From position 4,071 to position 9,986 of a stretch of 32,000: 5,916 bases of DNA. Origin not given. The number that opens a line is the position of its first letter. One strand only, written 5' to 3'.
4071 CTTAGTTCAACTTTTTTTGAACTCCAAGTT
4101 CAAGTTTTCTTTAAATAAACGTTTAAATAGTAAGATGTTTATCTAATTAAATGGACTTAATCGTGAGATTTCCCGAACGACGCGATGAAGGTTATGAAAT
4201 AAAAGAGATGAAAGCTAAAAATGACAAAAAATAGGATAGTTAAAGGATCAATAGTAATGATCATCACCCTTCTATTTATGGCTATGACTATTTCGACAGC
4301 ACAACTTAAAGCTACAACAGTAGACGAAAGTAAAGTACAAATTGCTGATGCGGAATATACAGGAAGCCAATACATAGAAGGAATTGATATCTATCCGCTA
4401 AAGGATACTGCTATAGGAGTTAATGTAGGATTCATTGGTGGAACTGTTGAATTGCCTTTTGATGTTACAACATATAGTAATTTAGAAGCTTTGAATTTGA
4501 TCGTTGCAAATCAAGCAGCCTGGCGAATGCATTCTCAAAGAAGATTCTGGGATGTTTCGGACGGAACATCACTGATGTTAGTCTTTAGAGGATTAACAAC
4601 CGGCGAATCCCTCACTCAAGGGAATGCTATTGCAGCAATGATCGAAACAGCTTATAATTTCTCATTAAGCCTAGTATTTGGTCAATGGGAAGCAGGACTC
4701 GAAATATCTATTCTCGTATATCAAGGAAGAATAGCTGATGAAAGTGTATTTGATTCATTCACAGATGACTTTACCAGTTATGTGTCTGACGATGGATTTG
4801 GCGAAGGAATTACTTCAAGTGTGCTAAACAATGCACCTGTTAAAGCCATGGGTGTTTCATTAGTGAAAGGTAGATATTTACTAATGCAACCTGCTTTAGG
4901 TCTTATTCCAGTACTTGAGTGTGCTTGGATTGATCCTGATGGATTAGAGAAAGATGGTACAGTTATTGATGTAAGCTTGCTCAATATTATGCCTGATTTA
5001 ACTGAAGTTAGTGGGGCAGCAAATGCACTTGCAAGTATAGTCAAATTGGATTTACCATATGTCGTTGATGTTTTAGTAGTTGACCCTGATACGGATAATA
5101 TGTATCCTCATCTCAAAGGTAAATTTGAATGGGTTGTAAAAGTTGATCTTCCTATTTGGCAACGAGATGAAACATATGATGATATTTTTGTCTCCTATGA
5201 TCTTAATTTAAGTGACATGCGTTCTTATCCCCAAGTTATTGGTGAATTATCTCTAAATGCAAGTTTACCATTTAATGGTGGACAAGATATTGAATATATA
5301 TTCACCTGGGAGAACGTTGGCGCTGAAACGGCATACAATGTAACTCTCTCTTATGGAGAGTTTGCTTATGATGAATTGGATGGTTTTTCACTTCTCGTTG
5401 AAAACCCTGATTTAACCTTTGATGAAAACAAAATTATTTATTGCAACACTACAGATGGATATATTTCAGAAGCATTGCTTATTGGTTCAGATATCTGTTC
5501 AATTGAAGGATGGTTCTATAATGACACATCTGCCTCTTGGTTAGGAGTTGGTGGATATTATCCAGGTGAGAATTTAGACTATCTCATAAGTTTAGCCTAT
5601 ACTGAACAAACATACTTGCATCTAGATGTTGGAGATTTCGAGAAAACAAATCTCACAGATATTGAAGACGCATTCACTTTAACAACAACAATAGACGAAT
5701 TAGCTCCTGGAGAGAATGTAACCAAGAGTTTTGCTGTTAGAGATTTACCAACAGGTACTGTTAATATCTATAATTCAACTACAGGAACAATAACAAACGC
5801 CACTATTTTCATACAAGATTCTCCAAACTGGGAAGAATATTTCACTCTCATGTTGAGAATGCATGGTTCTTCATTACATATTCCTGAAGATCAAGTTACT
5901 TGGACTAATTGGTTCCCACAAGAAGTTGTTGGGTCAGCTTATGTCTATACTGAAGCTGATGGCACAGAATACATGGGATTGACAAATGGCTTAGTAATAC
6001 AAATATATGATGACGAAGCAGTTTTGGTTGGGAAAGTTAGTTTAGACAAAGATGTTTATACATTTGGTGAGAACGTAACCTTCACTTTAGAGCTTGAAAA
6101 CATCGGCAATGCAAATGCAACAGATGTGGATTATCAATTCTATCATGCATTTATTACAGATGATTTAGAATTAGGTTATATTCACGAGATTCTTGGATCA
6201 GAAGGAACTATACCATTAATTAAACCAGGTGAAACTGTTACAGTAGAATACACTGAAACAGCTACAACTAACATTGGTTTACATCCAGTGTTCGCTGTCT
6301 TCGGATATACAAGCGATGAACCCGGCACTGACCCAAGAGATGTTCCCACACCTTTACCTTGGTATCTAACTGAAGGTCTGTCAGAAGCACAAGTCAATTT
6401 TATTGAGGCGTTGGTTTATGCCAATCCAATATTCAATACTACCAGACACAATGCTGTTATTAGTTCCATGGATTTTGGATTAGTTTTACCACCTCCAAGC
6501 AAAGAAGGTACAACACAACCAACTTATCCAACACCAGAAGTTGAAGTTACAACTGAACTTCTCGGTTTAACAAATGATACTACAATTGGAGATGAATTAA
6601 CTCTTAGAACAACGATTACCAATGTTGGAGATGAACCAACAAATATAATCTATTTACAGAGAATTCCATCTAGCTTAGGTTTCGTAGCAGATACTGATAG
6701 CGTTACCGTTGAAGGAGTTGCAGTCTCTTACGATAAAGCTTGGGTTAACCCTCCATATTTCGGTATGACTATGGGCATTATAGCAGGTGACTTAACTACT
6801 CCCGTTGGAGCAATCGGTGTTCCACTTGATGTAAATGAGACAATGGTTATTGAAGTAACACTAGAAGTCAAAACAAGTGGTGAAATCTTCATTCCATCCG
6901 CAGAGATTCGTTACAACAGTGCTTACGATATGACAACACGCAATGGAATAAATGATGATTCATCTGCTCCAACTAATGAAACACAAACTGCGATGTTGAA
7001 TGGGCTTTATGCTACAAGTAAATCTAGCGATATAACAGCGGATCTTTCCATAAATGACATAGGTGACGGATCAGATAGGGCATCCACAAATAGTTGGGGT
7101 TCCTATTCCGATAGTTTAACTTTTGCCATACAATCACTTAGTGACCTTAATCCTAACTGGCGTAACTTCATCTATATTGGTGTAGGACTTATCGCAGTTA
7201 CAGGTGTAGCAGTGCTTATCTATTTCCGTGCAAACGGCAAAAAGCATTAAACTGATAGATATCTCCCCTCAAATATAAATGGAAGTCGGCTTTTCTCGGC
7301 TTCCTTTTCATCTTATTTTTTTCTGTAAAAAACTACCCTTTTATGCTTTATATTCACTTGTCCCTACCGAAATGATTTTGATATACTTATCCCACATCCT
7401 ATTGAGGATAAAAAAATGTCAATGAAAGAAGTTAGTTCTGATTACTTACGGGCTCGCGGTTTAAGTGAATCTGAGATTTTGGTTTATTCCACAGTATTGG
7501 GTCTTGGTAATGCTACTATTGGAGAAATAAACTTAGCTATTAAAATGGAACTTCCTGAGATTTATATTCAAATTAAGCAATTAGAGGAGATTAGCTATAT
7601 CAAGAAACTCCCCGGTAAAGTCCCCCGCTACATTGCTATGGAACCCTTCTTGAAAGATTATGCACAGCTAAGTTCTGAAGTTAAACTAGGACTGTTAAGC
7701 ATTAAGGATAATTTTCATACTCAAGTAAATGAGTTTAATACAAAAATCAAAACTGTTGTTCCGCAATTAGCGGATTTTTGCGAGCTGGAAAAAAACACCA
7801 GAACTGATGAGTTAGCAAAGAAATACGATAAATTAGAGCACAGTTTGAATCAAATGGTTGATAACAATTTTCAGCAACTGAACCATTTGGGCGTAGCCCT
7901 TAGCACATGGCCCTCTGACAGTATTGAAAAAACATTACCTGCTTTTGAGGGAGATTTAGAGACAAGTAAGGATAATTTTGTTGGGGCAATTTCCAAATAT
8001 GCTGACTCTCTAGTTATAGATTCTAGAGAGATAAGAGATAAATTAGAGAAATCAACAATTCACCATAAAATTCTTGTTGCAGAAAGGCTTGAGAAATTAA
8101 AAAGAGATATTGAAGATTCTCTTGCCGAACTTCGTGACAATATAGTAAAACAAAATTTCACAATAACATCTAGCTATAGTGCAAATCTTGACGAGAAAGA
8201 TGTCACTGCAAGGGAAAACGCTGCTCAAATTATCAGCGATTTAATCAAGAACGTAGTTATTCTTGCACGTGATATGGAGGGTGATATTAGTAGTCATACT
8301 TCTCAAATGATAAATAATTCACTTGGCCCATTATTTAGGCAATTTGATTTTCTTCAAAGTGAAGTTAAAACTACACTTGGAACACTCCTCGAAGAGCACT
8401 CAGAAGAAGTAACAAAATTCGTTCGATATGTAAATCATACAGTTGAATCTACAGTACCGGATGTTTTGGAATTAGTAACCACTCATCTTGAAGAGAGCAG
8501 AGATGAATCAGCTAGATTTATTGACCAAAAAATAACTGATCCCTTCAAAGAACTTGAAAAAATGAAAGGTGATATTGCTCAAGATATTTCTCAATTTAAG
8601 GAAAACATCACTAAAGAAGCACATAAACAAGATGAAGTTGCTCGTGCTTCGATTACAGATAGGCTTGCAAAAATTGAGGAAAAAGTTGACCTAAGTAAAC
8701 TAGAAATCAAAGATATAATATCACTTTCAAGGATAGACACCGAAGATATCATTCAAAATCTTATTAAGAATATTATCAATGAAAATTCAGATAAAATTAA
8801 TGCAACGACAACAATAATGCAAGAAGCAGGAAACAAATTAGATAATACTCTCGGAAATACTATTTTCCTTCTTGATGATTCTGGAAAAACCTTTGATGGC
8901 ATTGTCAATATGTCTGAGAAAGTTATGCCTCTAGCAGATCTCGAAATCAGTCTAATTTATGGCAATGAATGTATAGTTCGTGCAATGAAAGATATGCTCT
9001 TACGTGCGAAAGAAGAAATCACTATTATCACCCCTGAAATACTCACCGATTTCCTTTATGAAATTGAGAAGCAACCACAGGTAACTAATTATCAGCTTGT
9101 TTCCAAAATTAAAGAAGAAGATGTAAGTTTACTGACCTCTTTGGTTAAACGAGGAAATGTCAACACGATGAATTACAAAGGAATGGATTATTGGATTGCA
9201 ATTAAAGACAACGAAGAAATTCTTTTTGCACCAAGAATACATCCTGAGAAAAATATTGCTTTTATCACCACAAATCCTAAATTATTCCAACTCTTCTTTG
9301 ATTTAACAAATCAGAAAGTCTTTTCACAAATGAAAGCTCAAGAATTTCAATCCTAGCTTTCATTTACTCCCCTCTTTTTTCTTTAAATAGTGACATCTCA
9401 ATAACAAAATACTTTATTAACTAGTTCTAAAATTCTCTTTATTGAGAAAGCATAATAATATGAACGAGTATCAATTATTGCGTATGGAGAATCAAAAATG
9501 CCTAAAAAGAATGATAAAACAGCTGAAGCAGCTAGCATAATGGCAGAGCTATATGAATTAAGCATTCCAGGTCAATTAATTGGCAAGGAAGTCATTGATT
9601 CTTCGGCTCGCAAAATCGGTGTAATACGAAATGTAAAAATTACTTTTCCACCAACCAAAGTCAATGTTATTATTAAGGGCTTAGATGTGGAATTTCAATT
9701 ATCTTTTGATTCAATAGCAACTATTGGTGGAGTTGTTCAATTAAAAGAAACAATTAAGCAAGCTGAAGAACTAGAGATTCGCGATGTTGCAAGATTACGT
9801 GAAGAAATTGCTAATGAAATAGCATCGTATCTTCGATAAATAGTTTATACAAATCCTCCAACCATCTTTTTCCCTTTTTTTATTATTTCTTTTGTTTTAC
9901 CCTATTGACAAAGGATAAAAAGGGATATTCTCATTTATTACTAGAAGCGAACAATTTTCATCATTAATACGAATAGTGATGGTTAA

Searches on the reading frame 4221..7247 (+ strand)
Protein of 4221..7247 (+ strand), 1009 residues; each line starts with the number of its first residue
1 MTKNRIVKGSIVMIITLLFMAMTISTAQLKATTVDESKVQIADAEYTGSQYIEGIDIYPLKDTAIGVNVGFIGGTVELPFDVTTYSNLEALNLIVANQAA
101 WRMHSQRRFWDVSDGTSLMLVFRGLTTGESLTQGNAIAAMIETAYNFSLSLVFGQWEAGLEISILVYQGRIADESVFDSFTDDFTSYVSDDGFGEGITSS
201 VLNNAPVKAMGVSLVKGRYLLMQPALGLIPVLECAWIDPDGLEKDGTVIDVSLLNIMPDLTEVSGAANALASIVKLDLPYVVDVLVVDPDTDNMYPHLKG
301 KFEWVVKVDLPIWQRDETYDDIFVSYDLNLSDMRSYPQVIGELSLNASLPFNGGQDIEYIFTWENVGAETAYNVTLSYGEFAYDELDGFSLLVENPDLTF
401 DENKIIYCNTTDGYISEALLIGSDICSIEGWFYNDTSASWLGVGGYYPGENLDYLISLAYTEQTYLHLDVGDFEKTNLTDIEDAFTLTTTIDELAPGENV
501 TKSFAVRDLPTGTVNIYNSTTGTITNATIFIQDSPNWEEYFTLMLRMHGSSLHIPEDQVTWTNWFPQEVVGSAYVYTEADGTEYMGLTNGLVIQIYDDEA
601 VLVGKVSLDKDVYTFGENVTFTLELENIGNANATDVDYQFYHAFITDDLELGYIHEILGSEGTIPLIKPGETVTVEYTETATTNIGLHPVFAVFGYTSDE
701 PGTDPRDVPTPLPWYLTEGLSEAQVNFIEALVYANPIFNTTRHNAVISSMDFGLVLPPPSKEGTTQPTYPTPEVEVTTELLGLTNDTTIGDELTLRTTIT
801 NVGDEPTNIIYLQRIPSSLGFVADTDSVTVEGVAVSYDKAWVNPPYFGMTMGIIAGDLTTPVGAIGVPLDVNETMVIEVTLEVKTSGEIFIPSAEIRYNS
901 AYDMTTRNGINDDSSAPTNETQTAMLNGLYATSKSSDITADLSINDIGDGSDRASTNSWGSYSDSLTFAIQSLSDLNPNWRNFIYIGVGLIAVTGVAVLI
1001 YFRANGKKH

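Call 62: search_protein_families(library=pfam, proteins=[window:4221-7247:+], max_evalue=0.0001)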
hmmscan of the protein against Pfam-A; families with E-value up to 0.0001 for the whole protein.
window:4221-7247:+ (1009 aa): 1 family
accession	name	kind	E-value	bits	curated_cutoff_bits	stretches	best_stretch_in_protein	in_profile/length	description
PF05753.20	TRAP_beta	-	1.6e-08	34.6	22.4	0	600-678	19-91/178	Translocon-associated protein beta (TRAPB)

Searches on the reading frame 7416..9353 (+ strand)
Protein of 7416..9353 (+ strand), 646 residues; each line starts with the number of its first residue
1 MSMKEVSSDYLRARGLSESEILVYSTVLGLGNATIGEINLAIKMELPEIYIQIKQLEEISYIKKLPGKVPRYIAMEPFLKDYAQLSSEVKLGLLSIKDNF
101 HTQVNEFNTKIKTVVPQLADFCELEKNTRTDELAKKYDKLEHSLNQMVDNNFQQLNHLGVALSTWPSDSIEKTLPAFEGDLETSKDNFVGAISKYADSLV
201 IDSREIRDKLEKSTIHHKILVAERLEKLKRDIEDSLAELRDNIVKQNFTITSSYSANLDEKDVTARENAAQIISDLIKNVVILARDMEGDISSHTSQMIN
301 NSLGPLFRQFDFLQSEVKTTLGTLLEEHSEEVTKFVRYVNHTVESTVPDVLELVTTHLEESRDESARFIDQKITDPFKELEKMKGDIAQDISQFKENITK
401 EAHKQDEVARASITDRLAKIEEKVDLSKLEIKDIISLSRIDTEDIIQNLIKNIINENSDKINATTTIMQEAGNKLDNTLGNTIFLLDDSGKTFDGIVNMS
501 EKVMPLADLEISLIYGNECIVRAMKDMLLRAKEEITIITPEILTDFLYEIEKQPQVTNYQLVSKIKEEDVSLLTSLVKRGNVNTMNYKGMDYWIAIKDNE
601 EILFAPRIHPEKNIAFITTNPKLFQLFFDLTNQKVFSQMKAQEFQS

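Call 62: search_protein_families(library=pfam, proteins=[window:7416-9353:+], max_evalue=0.0001)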
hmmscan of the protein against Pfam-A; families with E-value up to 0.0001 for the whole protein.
window:7416-9353:+ (646 aa): 2 families
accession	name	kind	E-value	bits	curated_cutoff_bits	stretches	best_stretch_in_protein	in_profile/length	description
PF01978.25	TrmB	-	1.4e-07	31.7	25.6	1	11-77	1-67/68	Sugar-specific transcriptional regulator TrmB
PF01442.23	Apolipoprotein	-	2.5e-05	24.5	90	0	61-243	12-163/190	Apolipoprotein A1/A4/E domain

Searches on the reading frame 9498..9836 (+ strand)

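Call 62: search_protein_families(library=pfam, proteins=[window:9498-9836:+], max_evalue=0.0001)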
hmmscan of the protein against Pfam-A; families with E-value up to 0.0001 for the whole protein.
window:9498-9836:+ (113 aa): 1 family
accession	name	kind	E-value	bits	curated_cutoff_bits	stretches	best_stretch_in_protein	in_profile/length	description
PF05239.21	PRC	-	9.2e-05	22.8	21.2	0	26-83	8-72/78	PRC-barrel domain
